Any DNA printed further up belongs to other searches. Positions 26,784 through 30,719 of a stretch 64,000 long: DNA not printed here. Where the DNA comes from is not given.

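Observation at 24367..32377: Two paralogous M14 carboxypeptidases with terminal dockerins and no T9SS signal flank a T9SS cargo gene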

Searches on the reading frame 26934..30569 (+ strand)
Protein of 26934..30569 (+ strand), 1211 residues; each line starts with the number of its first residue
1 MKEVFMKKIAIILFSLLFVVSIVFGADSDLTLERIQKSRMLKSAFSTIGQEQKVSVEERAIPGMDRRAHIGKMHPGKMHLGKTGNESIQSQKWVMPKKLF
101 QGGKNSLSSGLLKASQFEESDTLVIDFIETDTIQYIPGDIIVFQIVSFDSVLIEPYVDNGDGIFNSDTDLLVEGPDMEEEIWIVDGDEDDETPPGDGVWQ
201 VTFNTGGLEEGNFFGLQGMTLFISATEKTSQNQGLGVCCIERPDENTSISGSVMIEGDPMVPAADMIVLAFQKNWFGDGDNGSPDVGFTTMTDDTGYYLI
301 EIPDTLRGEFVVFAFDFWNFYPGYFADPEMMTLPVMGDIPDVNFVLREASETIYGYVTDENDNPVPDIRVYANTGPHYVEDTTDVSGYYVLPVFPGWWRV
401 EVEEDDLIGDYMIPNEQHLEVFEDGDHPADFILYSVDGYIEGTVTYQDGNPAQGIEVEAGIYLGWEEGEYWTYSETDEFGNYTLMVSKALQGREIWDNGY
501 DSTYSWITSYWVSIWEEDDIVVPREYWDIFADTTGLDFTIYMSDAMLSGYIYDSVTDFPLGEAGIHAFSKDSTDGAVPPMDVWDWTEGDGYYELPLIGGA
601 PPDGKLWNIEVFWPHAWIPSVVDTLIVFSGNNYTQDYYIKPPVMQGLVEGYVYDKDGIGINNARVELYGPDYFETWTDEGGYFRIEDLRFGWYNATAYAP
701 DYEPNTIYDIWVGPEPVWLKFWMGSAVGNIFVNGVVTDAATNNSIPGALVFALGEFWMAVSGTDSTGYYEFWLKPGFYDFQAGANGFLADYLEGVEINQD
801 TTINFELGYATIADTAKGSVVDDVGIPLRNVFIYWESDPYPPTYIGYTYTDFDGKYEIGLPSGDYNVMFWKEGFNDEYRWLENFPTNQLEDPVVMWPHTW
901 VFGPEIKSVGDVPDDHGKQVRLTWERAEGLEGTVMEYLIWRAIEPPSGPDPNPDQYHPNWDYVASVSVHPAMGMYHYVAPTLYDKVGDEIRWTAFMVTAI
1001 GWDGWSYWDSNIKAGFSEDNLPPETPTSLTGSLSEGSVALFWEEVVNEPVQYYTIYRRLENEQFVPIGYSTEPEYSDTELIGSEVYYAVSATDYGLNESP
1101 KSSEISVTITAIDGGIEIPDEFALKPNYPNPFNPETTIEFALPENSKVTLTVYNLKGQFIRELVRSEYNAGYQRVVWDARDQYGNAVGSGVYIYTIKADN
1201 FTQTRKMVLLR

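Call 3: search_protein_families(library=pfam, proteins=[window:26934-30569:+], max_evalue=0.01)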
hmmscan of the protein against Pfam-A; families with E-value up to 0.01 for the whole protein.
window:26934-30569:+ (1211 aa): 8 families
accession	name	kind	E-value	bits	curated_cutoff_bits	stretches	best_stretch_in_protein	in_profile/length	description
PF13620.12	CarboxypepD_reg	-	4.1e-42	142.9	32.3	4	648-713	2-70/82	Carboxypeptidase regulatory-like domain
PF13715.12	CarbopepD_reg_2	-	3.9e-16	59.3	32.2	1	732-806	1-75/88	CarboxypepD_reg-like domain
PF13860.13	FlgD_ig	-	6.1e-09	36.2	27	1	1136-1199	12-76/79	FlgD Ig-like domain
PF18962.6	Por_Secre_tail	-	1.2e-06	29.2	27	1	1128-1208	2-74/75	Secretion system C-terminal sorting domain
PF02369.22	Big_1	-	0.00018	22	34.9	0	351-387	19-60/93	Bacterial Ig-like domain (group 1)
PF14686.12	fn3_3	-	0.00082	19.5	24.4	0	672-703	26-57/75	Polysaccharide lyase family 4, domain II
PF20598.4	DUF6795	-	0.0018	19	27.4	0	440-485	1-44/103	Domain of unknown function (DUF6795)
PF13585.12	CHU_C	-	0.002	18.7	27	0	1143-1204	24-79/86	CHU_C Type IX secretion signal domain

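Call 4: search_protein_families(library=ncbifam, proteins=[window:26934-30569:+], max_evalue=0.01)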
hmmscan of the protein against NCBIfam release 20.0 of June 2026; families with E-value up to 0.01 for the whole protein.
window:26934-30569:+ (1211 aa): 10 families
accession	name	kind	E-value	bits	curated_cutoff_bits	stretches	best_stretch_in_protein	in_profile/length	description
TIGR04183.1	Por_Secre_tail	domain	9.5e-11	41.5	23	1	1128-1208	2-70/72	T9SS type A sorting domain-containing protein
NF033707.1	T9SS_sortase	equivalog_domain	2.2e-09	35.5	420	1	1127-1200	1001-1079/1095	type IX secretion system sortase PorU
NF052345.1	S_layer_anammox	exception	5.7e-09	33.9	1400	2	731-813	1314-1397/1596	Kustd1514 family S-layer glycoprotein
NF052323.1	T9SSA_dep_M6i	equivalog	9e-07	27.2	600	1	1127-1204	960-1032/1043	T9SS-dependent M6-like inactivated metalloprotease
NF005176.1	PRK06655.1-1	equivalog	4.1e-06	26.8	230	1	1144-1207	95-158/197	flagellar hook assembly protein FlgD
TIGR04134.1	lipo_with_rSAM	hypoth_equivalog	1.4e-05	25.2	39.8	0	353-378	42-67/150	radical SAM-associated putative lipoprotein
NF038113.1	T9SSA_dep_M36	equivalog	9.5e-05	20.7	885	1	1127-1209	795-868/869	T9SS-dependent M36 family metallopeptidase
NF052228.1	T9SS_PorZ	equivalog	0.0018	16.8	260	1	1128-1200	676-744/757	type IX secretion system anionic LPS delivery protein PorZ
NF058648.1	ECF_sub_HI1622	equivalog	0.0058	16.6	100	0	432-488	19-71/180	NikL family nickel/cobalt ECF transporter subunit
NF009452.0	PRK12812.1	equivalog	0.0062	15.8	258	0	1145-1198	151-204/289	flagellar basal body rod modification protein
